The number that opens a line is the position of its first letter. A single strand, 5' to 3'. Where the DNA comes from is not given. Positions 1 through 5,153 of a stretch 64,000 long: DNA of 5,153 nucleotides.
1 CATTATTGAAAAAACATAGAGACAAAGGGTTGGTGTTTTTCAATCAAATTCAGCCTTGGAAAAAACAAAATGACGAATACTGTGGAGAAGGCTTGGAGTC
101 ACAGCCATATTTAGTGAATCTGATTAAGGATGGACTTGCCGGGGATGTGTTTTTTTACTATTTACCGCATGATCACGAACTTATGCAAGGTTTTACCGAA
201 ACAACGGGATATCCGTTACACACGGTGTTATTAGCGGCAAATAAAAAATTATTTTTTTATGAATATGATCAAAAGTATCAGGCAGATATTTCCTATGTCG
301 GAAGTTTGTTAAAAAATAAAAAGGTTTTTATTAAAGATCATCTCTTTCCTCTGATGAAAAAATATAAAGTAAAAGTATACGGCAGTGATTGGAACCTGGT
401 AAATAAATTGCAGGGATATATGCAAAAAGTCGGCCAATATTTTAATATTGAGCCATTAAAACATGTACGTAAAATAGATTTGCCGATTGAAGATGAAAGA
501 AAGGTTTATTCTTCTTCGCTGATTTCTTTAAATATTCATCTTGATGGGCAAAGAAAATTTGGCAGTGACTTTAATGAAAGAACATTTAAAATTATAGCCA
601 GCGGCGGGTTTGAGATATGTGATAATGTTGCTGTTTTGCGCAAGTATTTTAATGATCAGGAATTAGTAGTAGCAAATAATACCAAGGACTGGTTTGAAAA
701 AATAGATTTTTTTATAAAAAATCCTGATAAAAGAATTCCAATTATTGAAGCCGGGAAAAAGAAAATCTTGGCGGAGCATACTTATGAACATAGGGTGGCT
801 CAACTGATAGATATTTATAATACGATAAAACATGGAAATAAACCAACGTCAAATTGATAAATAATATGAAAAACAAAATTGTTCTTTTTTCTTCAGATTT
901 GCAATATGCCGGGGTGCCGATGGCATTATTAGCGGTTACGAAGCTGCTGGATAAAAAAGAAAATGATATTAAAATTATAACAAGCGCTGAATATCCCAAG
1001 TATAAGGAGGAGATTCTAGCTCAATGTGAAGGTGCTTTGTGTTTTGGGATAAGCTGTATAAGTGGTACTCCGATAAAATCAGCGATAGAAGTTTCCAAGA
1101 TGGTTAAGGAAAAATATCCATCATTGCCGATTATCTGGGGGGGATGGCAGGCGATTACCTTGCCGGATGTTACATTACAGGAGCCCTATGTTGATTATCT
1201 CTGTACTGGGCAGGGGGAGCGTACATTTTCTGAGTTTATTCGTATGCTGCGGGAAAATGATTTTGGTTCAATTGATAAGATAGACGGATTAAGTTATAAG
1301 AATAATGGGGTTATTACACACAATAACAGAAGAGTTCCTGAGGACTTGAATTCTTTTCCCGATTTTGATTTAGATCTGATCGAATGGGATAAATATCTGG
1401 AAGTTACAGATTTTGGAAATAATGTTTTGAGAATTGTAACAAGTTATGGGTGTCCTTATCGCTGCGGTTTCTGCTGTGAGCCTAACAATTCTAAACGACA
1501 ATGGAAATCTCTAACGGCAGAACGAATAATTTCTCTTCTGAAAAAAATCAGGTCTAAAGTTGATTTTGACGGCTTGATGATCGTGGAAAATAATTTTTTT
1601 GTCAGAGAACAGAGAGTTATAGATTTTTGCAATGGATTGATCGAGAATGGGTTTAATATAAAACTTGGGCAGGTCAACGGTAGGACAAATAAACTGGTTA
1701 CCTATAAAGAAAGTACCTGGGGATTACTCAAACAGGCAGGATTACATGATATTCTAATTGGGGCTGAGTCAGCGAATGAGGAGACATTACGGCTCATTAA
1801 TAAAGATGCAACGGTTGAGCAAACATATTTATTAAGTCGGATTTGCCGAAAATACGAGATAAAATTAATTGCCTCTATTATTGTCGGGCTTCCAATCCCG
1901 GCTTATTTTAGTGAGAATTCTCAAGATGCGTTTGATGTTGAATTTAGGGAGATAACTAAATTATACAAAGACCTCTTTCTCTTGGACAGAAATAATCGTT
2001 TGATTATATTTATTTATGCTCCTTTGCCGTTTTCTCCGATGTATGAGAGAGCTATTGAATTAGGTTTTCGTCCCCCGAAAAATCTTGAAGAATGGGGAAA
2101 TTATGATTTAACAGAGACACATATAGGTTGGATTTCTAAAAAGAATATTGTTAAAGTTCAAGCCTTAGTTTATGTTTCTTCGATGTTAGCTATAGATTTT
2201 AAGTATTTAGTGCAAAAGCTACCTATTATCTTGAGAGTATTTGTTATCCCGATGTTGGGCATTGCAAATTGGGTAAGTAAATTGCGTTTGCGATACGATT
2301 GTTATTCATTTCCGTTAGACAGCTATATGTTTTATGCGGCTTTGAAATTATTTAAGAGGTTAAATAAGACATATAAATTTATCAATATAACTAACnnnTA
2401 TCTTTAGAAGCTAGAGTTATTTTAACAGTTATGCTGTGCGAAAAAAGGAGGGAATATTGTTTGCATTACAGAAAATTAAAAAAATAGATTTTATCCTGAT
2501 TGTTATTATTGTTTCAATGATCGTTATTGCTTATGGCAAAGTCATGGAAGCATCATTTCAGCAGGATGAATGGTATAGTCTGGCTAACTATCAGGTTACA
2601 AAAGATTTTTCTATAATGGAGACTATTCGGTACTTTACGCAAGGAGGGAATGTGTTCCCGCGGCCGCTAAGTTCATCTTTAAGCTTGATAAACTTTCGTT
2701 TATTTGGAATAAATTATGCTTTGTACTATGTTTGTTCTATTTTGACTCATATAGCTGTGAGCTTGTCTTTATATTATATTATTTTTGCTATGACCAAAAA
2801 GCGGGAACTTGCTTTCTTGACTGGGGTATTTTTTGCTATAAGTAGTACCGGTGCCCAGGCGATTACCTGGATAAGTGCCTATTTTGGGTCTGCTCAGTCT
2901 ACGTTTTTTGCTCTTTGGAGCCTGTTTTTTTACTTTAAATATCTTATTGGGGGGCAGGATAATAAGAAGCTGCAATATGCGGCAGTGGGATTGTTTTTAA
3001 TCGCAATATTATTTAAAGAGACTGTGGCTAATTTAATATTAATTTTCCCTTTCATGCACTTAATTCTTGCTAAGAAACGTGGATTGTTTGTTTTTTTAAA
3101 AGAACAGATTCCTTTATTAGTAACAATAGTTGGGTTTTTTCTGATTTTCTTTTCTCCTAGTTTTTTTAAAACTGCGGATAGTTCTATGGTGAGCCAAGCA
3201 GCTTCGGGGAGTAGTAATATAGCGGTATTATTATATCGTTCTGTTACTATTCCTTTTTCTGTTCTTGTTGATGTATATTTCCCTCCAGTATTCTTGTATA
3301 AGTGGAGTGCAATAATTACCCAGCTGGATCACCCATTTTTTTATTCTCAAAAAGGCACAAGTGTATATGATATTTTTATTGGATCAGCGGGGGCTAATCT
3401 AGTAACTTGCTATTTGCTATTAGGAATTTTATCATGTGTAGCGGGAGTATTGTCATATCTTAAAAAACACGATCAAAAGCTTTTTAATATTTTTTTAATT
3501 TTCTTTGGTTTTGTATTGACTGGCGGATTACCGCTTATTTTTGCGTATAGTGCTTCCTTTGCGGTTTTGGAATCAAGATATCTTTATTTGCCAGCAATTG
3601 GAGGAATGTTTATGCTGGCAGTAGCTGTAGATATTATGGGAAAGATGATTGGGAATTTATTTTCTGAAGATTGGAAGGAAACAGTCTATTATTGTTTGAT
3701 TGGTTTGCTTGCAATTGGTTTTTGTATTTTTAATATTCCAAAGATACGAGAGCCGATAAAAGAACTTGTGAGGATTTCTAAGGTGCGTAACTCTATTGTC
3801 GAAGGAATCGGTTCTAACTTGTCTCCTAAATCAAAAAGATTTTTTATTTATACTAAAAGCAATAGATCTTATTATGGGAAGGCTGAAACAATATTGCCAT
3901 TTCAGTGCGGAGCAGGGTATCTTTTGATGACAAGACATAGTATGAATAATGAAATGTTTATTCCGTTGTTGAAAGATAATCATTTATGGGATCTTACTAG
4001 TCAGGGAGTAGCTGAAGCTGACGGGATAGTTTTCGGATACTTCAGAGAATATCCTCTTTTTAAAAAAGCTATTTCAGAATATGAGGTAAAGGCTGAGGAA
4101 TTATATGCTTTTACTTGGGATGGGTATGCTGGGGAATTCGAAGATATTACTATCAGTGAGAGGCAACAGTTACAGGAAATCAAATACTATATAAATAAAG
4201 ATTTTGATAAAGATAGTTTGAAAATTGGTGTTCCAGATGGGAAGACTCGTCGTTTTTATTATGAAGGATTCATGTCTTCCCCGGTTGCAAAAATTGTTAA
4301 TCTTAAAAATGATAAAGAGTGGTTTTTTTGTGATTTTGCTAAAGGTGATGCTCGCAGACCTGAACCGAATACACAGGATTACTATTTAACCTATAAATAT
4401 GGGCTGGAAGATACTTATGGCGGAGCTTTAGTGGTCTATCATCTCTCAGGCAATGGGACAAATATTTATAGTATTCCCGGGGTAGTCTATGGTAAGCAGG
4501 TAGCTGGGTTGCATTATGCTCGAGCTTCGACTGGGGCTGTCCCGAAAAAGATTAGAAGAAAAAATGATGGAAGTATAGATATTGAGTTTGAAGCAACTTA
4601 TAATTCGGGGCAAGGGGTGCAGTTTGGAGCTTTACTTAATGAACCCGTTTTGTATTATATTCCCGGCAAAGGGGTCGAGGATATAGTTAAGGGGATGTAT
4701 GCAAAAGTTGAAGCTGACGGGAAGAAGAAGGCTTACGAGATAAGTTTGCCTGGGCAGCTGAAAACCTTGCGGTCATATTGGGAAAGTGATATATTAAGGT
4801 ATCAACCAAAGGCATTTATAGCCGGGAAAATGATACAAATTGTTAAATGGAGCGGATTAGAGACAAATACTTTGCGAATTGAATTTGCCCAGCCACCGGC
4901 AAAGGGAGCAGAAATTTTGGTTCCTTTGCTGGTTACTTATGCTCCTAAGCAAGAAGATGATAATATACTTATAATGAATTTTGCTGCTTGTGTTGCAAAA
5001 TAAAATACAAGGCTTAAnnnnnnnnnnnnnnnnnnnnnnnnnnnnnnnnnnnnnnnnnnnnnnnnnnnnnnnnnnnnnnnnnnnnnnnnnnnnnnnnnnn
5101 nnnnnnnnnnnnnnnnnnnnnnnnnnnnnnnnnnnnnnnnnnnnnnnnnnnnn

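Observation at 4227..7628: Conserved ~245-aa soluble domain duplicated between two adjacent giant membrane proteins (two ~740-bp DNA copies 2.7 kb apart)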

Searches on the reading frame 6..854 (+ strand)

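Call 7: search_protein_families(library=pfam, proteins=[window:6-854:+], max_evalue=0.01)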
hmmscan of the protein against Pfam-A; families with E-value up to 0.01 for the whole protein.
window:6-854:+ (283 aa): 1 family
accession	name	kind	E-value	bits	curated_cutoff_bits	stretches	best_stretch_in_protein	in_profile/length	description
PF13524.12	Glyco_trans_1_2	-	1.1e-23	84.2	25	1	118-269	13-144/144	Glycosyl transferase-like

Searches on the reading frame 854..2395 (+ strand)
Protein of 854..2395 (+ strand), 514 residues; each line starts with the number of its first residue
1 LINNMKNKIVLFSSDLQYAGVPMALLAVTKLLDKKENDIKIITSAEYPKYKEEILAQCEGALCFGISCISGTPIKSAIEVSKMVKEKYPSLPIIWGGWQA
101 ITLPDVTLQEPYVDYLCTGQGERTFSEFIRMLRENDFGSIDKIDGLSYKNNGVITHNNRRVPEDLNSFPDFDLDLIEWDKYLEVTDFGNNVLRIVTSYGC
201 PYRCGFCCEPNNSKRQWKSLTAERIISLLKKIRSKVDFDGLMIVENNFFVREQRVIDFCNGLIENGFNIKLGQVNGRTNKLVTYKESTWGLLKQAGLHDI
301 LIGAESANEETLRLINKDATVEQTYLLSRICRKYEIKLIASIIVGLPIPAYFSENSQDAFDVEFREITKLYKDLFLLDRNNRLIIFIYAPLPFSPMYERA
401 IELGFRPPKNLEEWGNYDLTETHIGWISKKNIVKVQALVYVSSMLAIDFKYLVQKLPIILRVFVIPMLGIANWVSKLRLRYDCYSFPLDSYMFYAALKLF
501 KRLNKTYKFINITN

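Call 7: search_protein_families(library=pfam, proteins=[window:854-2395:+], max_evalue=0.01)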
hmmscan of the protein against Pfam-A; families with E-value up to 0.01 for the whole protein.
window:854-2395:+ (514 aa): 2 families
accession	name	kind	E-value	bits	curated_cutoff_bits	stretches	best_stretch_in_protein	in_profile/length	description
PF04055.27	Radical_SAM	-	8.9e-14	52.4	29.5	1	194-347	1-152/166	Radical SAM superfamily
PF02310.24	B12-binding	-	1.4e-08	35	32.1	1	18-128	10-120/121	B12 binding domain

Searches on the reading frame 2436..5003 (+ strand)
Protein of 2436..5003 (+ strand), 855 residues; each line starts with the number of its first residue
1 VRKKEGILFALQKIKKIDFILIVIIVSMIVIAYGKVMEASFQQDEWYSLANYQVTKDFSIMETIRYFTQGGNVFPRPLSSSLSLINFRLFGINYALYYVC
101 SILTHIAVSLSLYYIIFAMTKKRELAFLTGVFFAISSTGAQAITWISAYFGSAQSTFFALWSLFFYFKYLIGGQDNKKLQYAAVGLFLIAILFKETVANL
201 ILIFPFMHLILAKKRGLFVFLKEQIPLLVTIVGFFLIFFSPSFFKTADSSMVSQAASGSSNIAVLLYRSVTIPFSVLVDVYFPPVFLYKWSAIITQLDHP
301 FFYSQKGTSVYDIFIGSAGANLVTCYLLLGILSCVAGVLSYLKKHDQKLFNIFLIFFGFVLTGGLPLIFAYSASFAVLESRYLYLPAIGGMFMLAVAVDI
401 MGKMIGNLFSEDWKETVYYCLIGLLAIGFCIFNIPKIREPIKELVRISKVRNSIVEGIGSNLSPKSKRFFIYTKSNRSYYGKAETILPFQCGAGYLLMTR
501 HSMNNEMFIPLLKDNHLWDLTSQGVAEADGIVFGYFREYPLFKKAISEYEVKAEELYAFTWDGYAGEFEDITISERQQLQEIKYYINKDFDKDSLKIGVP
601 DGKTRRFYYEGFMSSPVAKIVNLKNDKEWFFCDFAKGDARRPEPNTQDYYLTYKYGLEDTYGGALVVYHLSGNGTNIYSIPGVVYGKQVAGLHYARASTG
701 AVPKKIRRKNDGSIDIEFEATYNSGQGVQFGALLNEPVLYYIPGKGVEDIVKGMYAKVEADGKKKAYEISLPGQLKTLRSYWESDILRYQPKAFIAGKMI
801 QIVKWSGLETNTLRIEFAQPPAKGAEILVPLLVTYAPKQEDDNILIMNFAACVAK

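Call 7: search_protein_families(library=pfam, proteins=[window:2436-5000:+], max_evalue=0.01)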
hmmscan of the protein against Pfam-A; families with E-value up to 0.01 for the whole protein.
window:2436-5000:+ (855 aa): 0 families

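Call 9: search_protein_families(library=ncbifam, proteins=[window:2436-5000:+], max_evalue=1)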
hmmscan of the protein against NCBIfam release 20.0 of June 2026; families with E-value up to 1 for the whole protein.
window:2436-5000:+ (855 aa): 0 families

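Call 14: find_encoding_contigs(protein=window:2436-5003:+, flank=10000)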
Protein window:2436-5003:+ (855 aa): no gene with exactly this product is on record in the collection.
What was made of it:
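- Tried and rejected: An exact look-up of A failed, probably because the annotated start codon differs (call 14).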

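Call 67: search_solved_structures(query=A4, max_evalue=1)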
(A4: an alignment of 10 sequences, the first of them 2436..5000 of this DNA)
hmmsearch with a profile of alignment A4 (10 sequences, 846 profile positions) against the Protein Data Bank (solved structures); distinct sequences matched with E-value up to 1: 1.
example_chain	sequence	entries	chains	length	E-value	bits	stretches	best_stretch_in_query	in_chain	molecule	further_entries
9uzo_E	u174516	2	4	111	0.1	13.8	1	401-492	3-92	Entry-fusion complex protein OPG086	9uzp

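Call 68: predict_structure(alignment_id=A4)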
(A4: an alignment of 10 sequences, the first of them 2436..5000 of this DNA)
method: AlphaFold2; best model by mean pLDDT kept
length: 855 residues; sequences in the alignment: 10
mean_pLDDT: 77.8   pTM: 0.63
mean pLDDT of the five models: 77.8, 77.0, 76.8, 74.8, 73.3
residues with pLDDT >= 90: 248; 70-90: 421; 50-70: 79; < 50: 107
segments of 3 or more residues with pLDDT < 50: 1-14, 240-260, 371-375, 581-626, 839-855
pLDDT, mean of each block of 10 residues (from residue 1): 36 64 93 88 68 78 72 67 79 82 92 93 93 87 71 89 91 82 90 80 87 74 78 62 35 35 71 84 84 85 80 80 88 94 94 93 74 55 86 94 91 90 90 88 88 87 80 87 79 81 76 65 83 88 78 86 90 73 31 34 33 33 49 66 85 70 88 91 89 87 90 92 88 86 61 91 92 88 81 92 91 94 93 70 39 31
secondary structure, 60 per line:
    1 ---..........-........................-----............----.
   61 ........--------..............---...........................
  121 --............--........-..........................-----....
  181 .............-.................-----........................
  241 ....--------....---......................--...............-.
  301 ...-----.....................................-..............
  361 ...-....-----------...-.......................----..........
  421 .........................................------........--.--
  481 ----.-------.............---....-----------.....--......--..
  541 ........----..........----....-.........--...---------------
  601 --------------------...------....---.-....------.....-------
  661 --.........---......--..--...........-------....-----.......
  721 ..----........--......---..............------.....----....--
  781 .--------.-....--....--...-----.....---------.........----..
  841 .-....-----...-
elements in order (helices of 4 or more, strands of 3 or more residues): H4-13 H15-38 H44-55 H60-68 H77-90 H94-120 H123-134 H137-144 H146-171 H177-193 H195-211 H217-244 H253-256 H260-281 H284-298 H300-303 H309-345 H347-363 H365-368 H384-406 H411-461 E468-475 H493-505 H509-512 E524-528 E531-536 H539-548 E556-562 E567-570 H572-580 E583-585 E621-623 E630-633 E639-642 E649-653 E663-671 E675-680 E687-697 E705-708 E714-722 E727-734 E737-742 E746-759 E766-770 E775-778 E792-795 E798-801 E804-806 E812-816 E826-834 E843-846
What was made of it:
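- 2436..5003 (+): ORF A (855 aa). It has a GT-C-fold membrane module, an alpha/beta mid domain and the C-terminal all-beta domain, and it is a typical member of the 'A family'. AF2 model with pLDDT 77.8 (call 68).
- On GT-C fold glycosyltransferases (the host proteins A and B): The AF2 model of A shows about 13 long helices in residues 15-461 (call 68).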

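Call 70: fold_search(model_id=the predicted structure, library=pdb)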
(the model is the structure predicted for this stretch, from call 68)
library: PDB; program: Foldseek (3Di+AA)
matches with E <= 10: 550; with E <= 0.001: 10
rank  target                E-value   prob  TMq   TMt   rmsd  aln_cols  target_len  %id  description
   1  8age_A                1.0e-04  1.00  0.33  0.42  12.6       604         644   12  Structure of yeast oligosaccharylransferase complex with acceptor peptide bound (released 2022-12-07)
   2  8agc_A                1.2e-04  1.00  0.33  0.39  13.8       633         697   12  Structure of yeast oligosaccharylransferase complex with lipid-linked oligosaccharide and non-acceptor peptide bound (released 2022-12-07)
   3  7zli_A                1.5e-04  1.00  0.29  0.36  11.2       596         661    9  Cryo-EM structure of C-mannosyltransferase CeDPY19, in complex with Dol25-P-Man and bound to CMT2-Fab and anti-Fab nan (released 2023-01-11)
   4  8b6l_I                2.4e-04  1.00  0.32  0.39  13.6       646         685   12  Subtomogram average of the human Sec61-TRAP-OSTA-translocon (released 2022-12-07)
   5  3rce_A                2.4e-04  1.00  0.30  0.36  24.7       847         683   11  Bacterial oligosaccharyltransferase PglB (released 2011-06-15)
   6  5f15                  2.9e-04  1.00  0.24  0.35  14.8       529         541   14  Crystal Structure of ArnT from Cupriavidus metallidurans bound to Undecaprenyl phosphate (released 2016-02-17)
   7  5ezm                  6.2e-04  1.00  0.26  0.38  14.6       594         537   14  Crystal Structure of ArnT from Cupriavidus metallidurans in the apo state (released 2016-02-17)
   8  7zlg_A                6.8e-04  1.00  0.26  0.33  16.8       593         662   11  Cryo-EM structure of C-mannosyltransferase CeDPY19, in complex with acceptor peptide and bound to CMT2-Fab and anti-Fa (released 2023-01-11)
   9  8agb_A                7.7e-04  1.00  0.29  0.37  13.1       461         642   12  Structure of yeast oligosaccharylransferase complex with lipid-linked oligosaccharide bound (released 2022-12-07)
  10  6gxc_A                9.2e-04  1.00  0.29  0.34  25.5       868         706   12  Bacterial oligosaccharyltransferase PglB in complex with an inhibitory peptide and a reactive lipid-linked oligosaccha (released 2018-11-14)
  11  6c26_A                1.5e-03  1.00  0.32  0.41  14.7       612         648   12  The Cryo-EM structure of a eukaryotic oligosaccharyl transferase complex (released 2018-01-31)
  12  5ogl_A                1.5e-03  1.00  0.31  0.36  23.8       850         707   11  Structure of bacterial oligosaccharyltransferase PglB in complex with an acceptor peptide and an lipid-linked oligosac (released 2017-10-25)
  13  8pn9_A                2.1e-03  1.00  0.33  0.42  12.4       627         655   13  Structure of human oligosaccharyltransferase OST-A complex bound to NGI-1 (released 2024-05-08)
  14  9i5k_A                3.5e-03  1.00  0.30  0.48  13.4       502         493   13  Structure of the Chaetomium thermophilum Pmt4 homodimer (C2 symmetry) (released 2025-12-24)
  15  7zlh_A                6.2e-03  1.00  0.26  0.33  17.3       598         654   10  Cryo-EM structure of C-mannosyltransferase CeDPY19, in apo state, bound to CMT2-Fab and anti-Fab nanobody (released 2023-01-11)
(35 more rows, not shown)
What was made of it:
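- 2436..5003 (+): Foldseek top hits are STT3, DPY19, PglB, ArnT and Pmt4 (call 70).
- On GT-C fold glycosyltransferases (the host proteins A and B): EmbB, Pmt1/2 and AftD follow (call 70).
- Closest known: C-terminal extracytoplasmic accessory domains of GT-C glycosyltransferases. Same: The full-length A model matches STT3, PglB, ArnT, DPY19, Pmt4, EmbB and AftD through its membrane module (call 70).
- Foldseek hits to STT3, DPY19, PglB, ArnT and Pmt4 have probability 1.0 (call 70). Several solved GT-C enzymes among the fold hits work as dimers or heterocomplexes (call 70, plus general knowledge).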
